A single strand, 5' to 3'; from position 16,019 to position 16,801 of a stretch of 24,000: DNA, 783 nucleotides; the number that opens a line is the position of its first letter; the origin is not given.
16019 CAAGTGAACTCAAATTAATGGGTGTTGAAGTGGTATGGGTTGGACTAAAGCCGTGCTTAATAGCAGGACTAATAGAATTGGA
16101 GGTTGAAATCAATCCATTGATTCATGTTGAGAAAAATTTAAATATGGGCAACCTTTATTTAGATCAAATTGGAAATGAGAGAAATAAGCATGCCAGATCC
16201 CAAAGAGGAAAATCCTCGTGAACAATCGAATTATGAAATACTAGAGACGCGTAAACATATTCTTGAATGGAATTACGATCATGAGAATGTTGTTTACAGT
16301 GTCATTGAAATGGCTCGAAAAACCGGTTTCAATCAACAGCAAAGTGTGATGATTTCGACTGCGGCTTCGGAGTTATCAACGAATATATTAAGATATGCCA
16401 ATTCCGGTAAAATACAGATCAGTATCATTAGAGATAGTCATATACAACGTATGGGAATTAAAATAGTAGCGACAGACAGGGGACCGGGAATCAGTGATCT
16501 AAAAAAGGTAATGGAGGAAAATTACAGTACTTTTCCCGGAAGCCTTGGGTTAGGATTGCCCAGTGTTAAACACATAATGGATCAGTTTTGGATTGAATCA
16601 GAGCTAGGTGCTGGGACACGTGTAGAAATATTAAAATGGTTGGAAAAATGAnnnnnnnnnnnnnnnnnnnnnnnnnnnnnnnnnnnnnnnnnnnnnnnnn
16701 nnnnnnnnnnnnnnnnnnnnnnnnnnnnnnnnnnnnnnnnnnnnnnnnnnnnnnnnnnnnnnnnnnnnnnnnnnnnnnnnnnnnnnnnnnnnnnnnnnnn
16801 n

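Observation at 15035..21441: Stressosome-type RsbR-S-T-X module wired to a hybrid histidine kinase and a REC-HD-GYP phosphodiesterase, with no sigma factor or RsbU/V/W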

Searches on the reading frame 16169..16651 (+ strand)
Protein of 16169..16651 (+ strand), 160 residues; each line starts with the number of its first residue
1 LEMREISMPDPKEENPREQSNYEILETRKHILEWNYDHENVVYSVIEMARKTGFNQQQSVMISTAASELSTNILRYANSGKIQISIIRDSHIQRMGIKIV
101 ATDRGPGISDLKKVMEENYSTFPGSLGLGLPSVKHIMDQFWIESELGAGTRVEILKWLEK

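Call 8: search_protein_families(library=pfam, proteins=[window:16169-16651:+], max_evalue=0.01)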
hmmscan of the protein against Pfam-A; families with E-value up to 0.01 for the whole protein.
window:16169-16651:+ (160 aa): 2 families
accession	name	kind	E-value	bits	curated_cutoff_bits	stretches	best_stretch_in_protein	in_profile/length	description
PF02518.31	HATPase_c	-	6.8e-11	43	26.4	1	62-154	6-105/111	Histidine kinase-, DNA gyrase B-, and HSP90-like ATPase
PF13581.12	HATPase_c_2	-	8.4e-09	36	27.4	1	47-154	17-125/127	Histidine kinase-like ATPase domain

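Call 39: find_related_loci(query=A3, collection=genome_contigs, flank=8000)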
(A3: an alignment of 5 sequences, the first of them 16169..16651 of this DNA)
Query A3 (160 aa) in genome_contigs; peptide patterns used: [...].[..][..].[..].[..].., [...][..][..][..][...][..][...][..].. (x = any residue, [..] = any of these).
109 stretches matched a pattern; 44 encode a relative of the query (tblastn E <= 1e-3); 44 distinct loci.
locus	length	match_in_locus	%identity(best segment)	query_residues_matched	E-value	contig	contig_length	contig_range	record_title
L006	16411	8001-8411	53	21-157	3e-42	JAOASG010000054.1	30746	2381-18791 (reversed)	MAG: Vallitalea sp. isolate McLGI.32 contig_45493, whole genome shotgun sequence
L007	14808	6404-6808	53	24-158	2e-41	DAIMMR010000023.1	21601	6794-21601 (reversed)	MAG TPA_asm: Clostridium sp. isolate CTOTU40300 NODE_2212_length_21601_cov_7.422352, whole genome shotgun sequence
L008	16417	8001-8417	51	21-159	2e-41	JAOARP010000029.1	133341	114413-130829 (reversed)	MAG: Marinisporobacter sp. isolate McD1.33 contig_90014, whole genome shotgun sequence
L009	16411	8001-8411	51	23-157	2e-41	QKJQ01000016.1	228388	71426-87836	MAG: Clostridia bacterium isolate SZUA-610 scaffold_34, whole genome shotgun sequence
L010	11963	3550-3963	51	21-158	9e-40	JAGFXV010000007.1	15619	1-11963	MAG: Bacillota bacterium isolate CTSoil_071 scaffold_1761, whole genome shotgun sequence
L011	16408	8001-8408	51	24-159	6e-40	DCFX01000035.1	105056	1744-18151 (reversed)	MAG TPA_asm: Treponema sp. UBA1793 UBA1793_contig_3634, whole genome shotgun sequence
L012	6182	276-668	49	28-160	2e-39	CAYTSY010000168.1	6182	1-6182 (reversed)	MAG TPA_asm: uncultured Desulfobacteraceae bacterium isolate binchicken_co232_234 genome assembly, contig: NODE_23732_le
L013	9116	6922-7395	47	23-157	2e-39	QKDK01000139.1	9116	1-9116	MAG: Clostridia bacterium isolate SZUA-448 scaffold_29218, whole genome shotgun sequence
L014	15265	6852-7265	47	19-158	3e-38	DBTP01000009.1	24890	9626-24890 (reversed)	MAG TPA_asm: Fibrobacter sp. UBA1313 UBA1313_contig_22566, whole genome shotgun sequence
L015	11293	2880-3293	48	19-158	8e-38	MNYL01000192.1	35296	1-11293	MAG: Fibrobacteres bacterium CG2_30_45_31 cg2_3.0_scaffold_609_c, whole genome shotgun sequence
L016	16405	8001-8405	48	24-159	9e-38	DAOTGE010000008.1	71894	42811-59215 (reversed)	MAG TPA_asm: Eubacteriales bacterium isolate AMR_MDS_3085 NODE_329_length_71894_cov_8.734350, whole genome shotgun seque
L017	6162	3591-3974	50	28-157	9e-37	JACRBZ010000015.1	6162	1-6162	MAG: Deltaproteobacteria bacterium isolate NC_groundwater_1633_Pr3_B-0.1um_51_17 SR-2_scaffold_141_702918, whole genome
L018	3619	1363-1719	54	37-157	8e-36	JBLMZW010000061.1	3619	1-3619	MAG: Chitinophagales bacterium isolate MAG193 PRJNA951521_bin50_renamed_60, whole genome shotgun sequence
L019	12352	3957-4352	51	28-160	7e-35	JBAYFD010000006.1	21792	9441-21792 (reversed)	MAG: Fibrobacteraceae bacterium isolate SO_2016_CLC_T2_93 scaffold01813_PH3_Jul20_2016, whole genome shotgun sequence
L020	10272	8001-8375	47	31-157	5e-34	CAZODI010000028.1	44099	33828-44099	MAG TPA_asm: uncultured Syntrophaceae bacterium isolate binchicken_co20_342 genome assembly, contig: NODE_1925_length_44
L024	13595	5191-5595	45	26-158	2e-31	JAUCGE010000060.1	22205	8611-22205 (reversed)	Desulfobacterales bacterium HSG16 NODE_82_length_22205, whole genome shotgun sequence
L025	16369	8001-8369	46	36-157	5e-31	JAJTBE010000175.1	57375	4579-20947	MAG: Bacillota bacterium isolate MH_R1_1 k141_23897, whole genome shotgun sequence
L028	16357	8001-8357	46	37-158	5e-30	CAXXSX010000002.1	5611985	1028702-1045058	MAG: Victivallales bacterium isolate 56fe3c74-01ca-462c-9ae8-43b0e1f46eca genome assembly, contig: contig_2, whole genom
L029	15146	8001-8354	44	37-157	5e-27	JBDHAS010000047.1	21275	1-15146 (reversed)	MAG: Gemmatimonadota bacterium isolate M3-44_Bin_339 M3-44_Bin_339_scaffold_8772, whole genome shotgun sequence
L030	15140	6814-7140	49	47-158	1e-26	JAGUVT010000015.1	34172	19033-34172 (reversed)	MAG: Deltaproteobacteria bacterium isolate DeMMO5_3 c_000000031358, whole genome shotgun sequence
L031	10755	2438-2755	46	49-157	8e-26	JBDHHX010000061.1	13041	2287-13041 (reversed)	MAG: Gemmatimonadota bacterium isolate M8-62_Bin_360 M8-62_Bin_360_scaffold_20261, whole genome shotgun sequence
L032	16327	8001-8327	45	47-158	2e-25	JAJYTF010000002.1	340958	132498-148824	MAG: Proteobacteria bacterium isolate DX1.bin89 NODE_8_length_340958_cov_7.042481, whole genome shotgun sequence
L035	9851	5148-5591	42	9-159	7e-24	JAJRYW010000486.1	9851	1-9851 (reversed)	MAG: Calditrichota bacterium isolate Dive96_bin3.89 k141_3860010, whole genome shotgun sequence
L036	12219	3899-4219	45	54-160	9e-23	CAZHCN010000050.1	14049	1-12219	MAG TPA_asm: uncultured Methyloceanibacter sp. isolate SRP214966_co7_44 genome assembly, contig: NODE_3720_length_14049_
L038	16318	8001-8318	41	49-157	3e-16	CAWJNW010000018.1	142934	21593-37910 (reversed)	MAG: uncultured Planctomycetaceae bacterium isolate MFD02840.bin.2.1 genome assembly, contig: contig_80417, whole genome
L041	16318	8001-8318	40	54-159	2e-12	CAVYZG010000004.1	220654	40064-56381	MAG: uncultured Alphaproteobacteria bacterium isolate MFD02809.bin.2.39 genome assembly, contig: contig_26185, whole gen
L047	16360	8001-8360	39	38-158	6e-12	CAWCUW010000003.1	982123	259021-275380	MAG: uncultured Alphaproteobacteria bacterium isolate MFD04944.bin.1.27 genome assembly, contig: contig_26710, whole gen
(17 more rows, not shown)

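Call 50: search_protein_families(library=pfam, proteins=[L020:8970-10271:+, L025:8964-10052:+, L029:9071-10756:+, L031:3454-5133:+, L038:8982-10244:+, L041:11786-12823:+, L028:11975-12979:+, L036:7217-8239:+, L024:6181-8241:+, L047:11792-12859:+], max_evalue=0.001)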
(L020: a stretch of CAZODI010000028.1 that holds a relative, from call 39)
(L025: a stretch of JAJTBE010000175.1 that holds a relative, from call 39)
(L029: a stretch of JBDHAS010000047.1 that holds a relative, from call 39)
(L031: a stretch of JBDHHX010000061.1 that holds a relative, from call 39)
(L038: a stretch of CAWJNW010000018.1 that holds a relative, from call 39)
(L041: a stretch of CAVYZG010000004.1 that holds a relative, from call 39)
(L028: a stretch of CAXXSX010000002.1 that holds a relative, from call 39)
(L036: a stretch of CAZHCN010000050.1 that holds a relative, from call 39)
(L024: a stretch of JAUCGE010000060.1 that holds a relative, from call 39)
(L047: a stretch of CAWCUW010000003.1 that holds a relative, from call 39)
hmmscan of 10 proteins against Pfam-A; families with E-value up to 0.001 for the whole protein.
L020:8970-10271:+ (434 aa): 5 families
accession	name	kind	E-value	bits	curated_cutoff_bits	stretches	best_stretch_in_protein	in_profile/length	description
PF13426.13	PAS_9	-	7e-24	84.5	27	1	168-271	1-103/103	PAS domain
PF00989.32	PAS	-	9.9e-23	80.7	22.6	1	161-268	4-112/113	PAS fold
PF08448.16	PAS_4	-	4.7e-18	65.9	23.1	1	165-274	2-110/110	PAS fold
PF13188.13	PAS_8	-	1e-14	54.2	21.8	1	159-200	2-43/65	PAS domain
PF08447.18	PAS_3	-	6.4e-13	49.2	25.6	1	181-265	2-88/89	PAS fold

L025:8964-10052:+ (362 aa): 5 families
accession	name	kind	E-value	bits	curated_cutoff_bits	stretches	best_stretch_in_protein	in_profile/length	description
PF08447.18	PAS_3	-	3.7e-15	56.4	25.6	1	204-288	2-87/89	PAS fold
PF00989.32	PAS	-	6.3e-12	46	22.6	1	309-360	2-53/113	PAS fold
PF13188.13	PAS_8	-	1.6e-11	44.1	21.8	1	309-357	2-51/65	PAS domain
PF13426.13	PAS_9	-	1.3e-10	41.9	27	1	319-359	2-42/103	PAS domain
PF08448.16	PAS_4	-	1.4e-06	29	23.1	0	315-360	2-47/110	PAS fold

L029:9071-10756:+ (561 aa): 3 families
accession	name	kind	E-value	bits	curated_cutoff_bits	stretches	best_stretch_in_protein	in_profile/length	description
PF07228.17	SpoIIE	-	4.2e-51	174.1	25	1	218-409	1-191/192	Stage II sporulation protein E (SpoIIE)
PF13581.12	HATPase_c_2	-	5e-24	85.2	27.4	1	426-551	2-127/127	Histidine kinase-like ATPase domain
PF02518.31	HATPase_c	-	4.9e-05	24.2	26.4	1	456-537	6-88/111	Histidine kinase-, DNA gyrase B-, and HSP90-like ATPase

L031:3454-5133:+ (559 aa): 3 families
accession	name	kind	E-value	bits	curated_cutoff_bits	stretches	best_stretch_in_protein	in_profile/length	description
PF07228.17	SpoIIE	-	4.5e-52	177.2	25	1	218-409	1-191/192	Stage II sporulation protein E (SpoIIE)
PF13581.12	HATPase_c_2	-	2.6e-25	89.3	27.4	1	427-551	3-127/127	Histidine kinase-like ATPase domain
PF02518.31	HATPase_c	-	6.9e-06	26.9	26.4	1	454-538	4-93/111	Histidine kinase-, DNA gyrase B-, and HSP90-like ATPase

L038:8982-10244:+ (420 aa): 1 family
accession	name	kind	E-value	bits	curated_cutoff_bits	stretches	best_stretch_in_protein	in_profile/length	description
PF07228.17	SpoIIE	-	3.6e-39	135.2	25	1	226-418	1-190/192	Stage II sporulation protein E (SpoIIE)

L041:11786-12823:+ (345 aa): 2 families
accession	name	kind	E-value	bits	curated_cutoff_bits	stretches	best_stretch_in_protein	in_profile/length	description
PF00211.25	Guanylate_cyc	-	4.1e-45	154.1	21.9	1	166-338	4-181/183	Adenylate and Guanylate cyclase catalytic domain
PF00072.30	Response_reg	-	2.2e-25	89.4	30.2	1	10-121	1-110/111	Response regulator receiver domain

L028:11975-12979:+ (334 aa): 2 families
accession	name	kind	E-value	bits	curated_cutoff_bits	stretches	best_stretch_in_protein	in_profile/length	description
PF00211.25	Guanylate_cyc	-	1.5e-53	181.5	21.9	1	155-332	3-181/183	Adenylate and Guanylate cyclase catalytic domain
PF00072.30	Response_reg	-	1.4e-27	96.5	30.2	1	8-118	1-110/111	Response regulator receiver domain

L036:7217-8239:+ (340 aa): 2 families
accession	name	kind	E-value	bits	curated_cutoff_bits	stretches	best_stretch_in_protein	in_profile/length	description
PF00211.25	Guanylate_cyc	-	3.3e-46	157.6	21.9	1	163-335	4-181/183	Adenylate and Guanylate cyclase catalytic domain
PF00072.30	Response_reg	-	3.7e-26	91.9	30.2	1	7-118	1-110/111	Response regulator receiver domain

L024:6181-8241:+ (686 aa): 3 families
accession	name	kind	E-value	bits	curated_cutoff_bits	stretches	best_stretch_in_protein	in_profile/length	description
PF00072.30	Response_reg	-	7.7e-46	155.3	30.2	2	562-668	1-105/111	Response regulator receiver domain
PF02518.31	HATPase_c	-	2.8e-24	86.1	26.4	1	293-416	2-109/111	Histidine kinase-, DNA gyrase B-, and HSP90-like ATPase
PF00512.31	HisKA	-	8.7e-17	61.4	26.9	1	179-246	2-66/66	His Kinase A (phospho-acceptor) domain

L047:11792-12859:+ (355 aa): 2 families
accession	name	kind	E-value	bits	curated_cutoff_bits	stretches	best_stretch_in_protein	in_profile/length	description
PF00211.25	Guanylate_cyc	-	7.7e-45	153.2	21.9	1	166-337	4-180/183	Adenylate and Guanylate cyclase catalytic domain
PF00072.30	Response_reg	-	6.2e-25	88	30.2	1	10-121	1-110/111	Response regulator receiver domain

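Call 52: search_protein_families(library=ncbifam, proteins=[window:16169-16651:+], max_evalue=0.01)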
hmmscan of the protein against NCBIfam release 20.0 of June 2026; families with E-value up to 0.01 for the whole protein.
window:16169-16651:+ (160 aa): 11 families
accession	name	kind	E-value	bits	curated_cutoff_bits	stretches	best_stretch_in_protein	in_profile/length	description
TIGR01925.2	spIIAB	equivalog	2.7e-13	50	135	1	58-157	34-135/137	anti-sigma F factor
TIGR02966.1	phoR_proteo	equivalog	4.5e-06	25.9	334.2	1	50-152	219-329/333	phosphate regulon sensor histidine kinase PhoR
NF007004.0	PRK09467.1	equivalog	0.00062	18.7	415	1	50-140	323-414/440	two-component system sensor histidine kinase EnvZ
NF008312.0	PRK11100.1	equivalog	0.00099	18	356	1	56-140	364-452/477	two-component system sensor histidine kinase CreC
NF046044.1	PnpS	equivalog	0.0013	17.9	400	1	55-154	279-387/390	two-component system histidine kinase PnpS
NF008468.0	PRK11360.1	equivalog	0.0015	17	646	1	78-154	524-604/616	two-component system sensor histidine kinase AtoS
NF041832.1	near_NosP_CTERM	subfamily_domain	0.0017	17.5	400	1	69-137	128-200/370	NahK/ErcS family hybrid sensor histidine kinase/response regulator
NF041947.1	LuxQ_Vibrio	equivalog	0.0018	16.2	1200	1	23-154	549-692/843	quorum-sensing autoinducer 2 sensor kinase/phosphatase LuxQ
NF003144.0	PRK04069.1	equivalog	0.0023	17.3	145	1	46-159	27-144/161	anti-sigma B factor RsbW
NF007688.0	PRK10364.1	equivalog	0.0047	15.7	479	1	80-149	371-442/460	two-component system sensor histidine kinase ZraS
NF012226.0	AdeS_HK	equivalog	0.0053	16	500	1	69-111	257-295/353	two-component sensor histidine kinase AdeS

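Call 75: search_protein_families(library=pfam, proteins=[L041:6557-7480:+, L036:2447-3355:+, L029:6533-7471:+, L029:4638-6506:+, L038:6542-7492:+, L035:4249-4656:+, L024:4353-4793:+, L020:6603-7511:+, L030:8150-9328:+, L032:8929-9987:+], max_evalue=0.001)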
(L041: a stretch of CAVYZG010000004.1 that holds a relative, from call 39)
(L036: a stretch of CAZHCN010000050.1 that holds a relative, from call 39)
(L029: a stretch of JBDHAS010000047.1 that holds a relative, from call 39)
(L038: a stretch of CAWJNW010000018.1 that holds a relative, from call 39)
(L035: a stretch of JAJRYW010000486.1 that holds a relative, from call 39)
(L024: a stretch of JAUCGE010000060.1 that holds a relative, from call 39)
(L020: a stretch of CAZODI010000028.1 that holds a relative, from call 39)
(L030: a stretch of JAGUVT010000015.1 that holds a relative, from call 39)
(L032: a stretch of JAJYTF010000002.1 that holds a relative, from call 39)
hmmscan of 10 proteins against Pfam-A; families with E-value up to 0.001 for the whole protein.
L041:6557-7480:+ (307 aa): 2 families
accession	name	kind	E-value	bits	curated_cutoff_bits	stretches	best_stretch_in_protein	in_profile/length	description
PF11563.14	Protoglobin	-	8.8e-30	104.2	25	1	9-148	7-147/158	Protoglobin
PF01740.26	STAS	-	6.3e-13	48.9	22.6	1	177-278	5-105/106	STAS domain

L036:2447-3355:+ (302 aa): 2 families
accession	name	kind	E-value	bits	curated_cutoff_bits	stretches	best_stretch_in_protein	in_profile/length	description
PF11563.14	Protoglobin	-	1.6e-25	90.4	25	1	8-148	6-145/158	Protoglobin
PF01740.26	STAS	-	4.4e-12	46.1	22.6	1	180-280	6-105/106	STAS domain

L029:6533-7471:+ (312 aa): 3 families
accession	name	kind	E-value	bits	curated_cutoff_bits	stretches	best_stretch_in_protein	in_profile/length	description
PF11563.14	Protoglobin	-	6e-29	101.5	25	1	21-165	7-152/158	Protoglobin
PF01740.26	STAS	-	1.2e-13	51.2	22.6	1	187-286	3-101/106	STAS domain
PF13466.11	STAS_2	-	0.00086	19.9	29.2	0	199-278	3-80/80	STAS domain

L029:4638-6506:+ (622 aa): 3 families
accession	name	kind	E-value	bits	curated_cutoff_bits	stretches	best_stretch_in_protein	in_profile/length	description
PF00672.30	HAMP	-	1e-15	58.2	25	1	439-490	2-53/53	HAMP domain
PF02743.24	dCache_1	-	3.1e-12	47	45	1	190-401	67-237/240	Cache domain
PF01740.26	STAS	-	6.1e-10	39.3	22.6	1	507-596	4-93/106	STAS domain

L038:6542-7492:+ (316 aa): 3 families
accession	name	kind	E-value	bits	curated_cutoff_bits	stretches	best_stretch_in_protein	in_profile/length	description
PF11563.14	Protoglobin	-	9.8e-35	120.3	25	1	27-174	6-154/158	Protoglobin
PF01740.26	STAS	-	9.7e-14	51.5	22.6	1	193-285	2-94/106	STAS domain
PF13466.11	STAS_2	-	0.00034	21.2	29.2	1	206-285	3-80/80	STAS domain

L035:4249-4656:+ (135 aa): 1 family
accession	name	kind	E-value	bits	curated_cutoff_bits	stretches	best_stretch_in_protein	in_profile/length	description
PF01740.26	STAS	-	7.1e-15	55.1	22.6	1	19-105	8-94/106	STAS domain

L024:4353-4793:+ (146 aa): 1 family
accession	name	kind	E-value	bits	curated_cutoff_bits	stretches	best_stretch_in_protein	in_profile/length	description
PF01740.26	STAS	-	4.3e-13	49.4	22.6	1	31-118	8-95/106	STAS domain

L020:6603-7511:+ (302 aa): 5 families
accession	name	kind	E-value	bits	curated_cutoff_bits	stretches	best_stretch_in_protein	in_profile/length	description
PF08448.16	PAS_4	-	6.9e-17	62.1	23.1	1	48-157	1-110/110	PAS fold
PF01740.26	STAS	-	7.8e-16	58.2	22.6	1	179-278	6-105/106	STAS domain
PF13426.13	PAS_9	-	4.3e-11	43.4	27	1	54-154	3-103/103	PAS domain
PF00989.32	PAS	-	4.1e-09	36.9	22.6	1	45-144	4-105/113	PAS fold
PF13188.13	PAS_8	-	2.8e-07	30.6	21.8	1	45-99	4-55/65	PAS domain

L030:8150-9328:+ (392 aa): 4 families
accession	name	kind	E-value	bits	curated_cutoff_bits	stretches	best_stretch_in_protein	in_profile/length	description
PF00990.26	GGDEF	-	6.8e-45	153.2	23.8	1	225-381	2-161/161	Diguanylate cyclase, GGDEF domain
PF08673.15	RsbU_N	-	5.9e-10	39.6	25.5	1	8-87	1-75/75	Phosphoserine phosphatase RsbU, N-terminal domain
PF24898.2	GGDEF_GdpP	-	1.9e-06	28.6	30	1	262-385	2-119/126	Cyclic-di-AMP phosphodiesterase GdpP-like, GGDEF domain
PF22335.1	Cas10-Cmr2_palm2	-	0.00074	20.1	27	0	258-383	4-133/133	Cas10/Cmr2, second palm domain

L032:8929-9987:+ (352 aa): 4 families
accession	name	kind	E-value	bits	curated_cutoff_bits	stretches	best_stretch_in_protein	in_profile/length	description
PF02518.31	HATPase_c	-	1.8e-28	99.7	26.4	1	246-347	6-109/111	Histidine kinase-, DNA gyrase B-, and HSP90-like ATPase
PF00512.31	HisKA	-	3.1e-09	37.2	26.9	1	123-201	2-66/66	His Kinase A (phospho-acceptor) domain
PF08673.15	RsbU_N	-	2.1e-08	34.6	25.5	1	10-61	1-52/75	Phosphoserine phosphatase RsbU, N-terminal domain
PF13589.12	HATPase_c_3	-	0.00011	22.6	25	1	246-298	3-54/137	Histidine kinase-, DNA gyrase B-, and HSP90-like ATPase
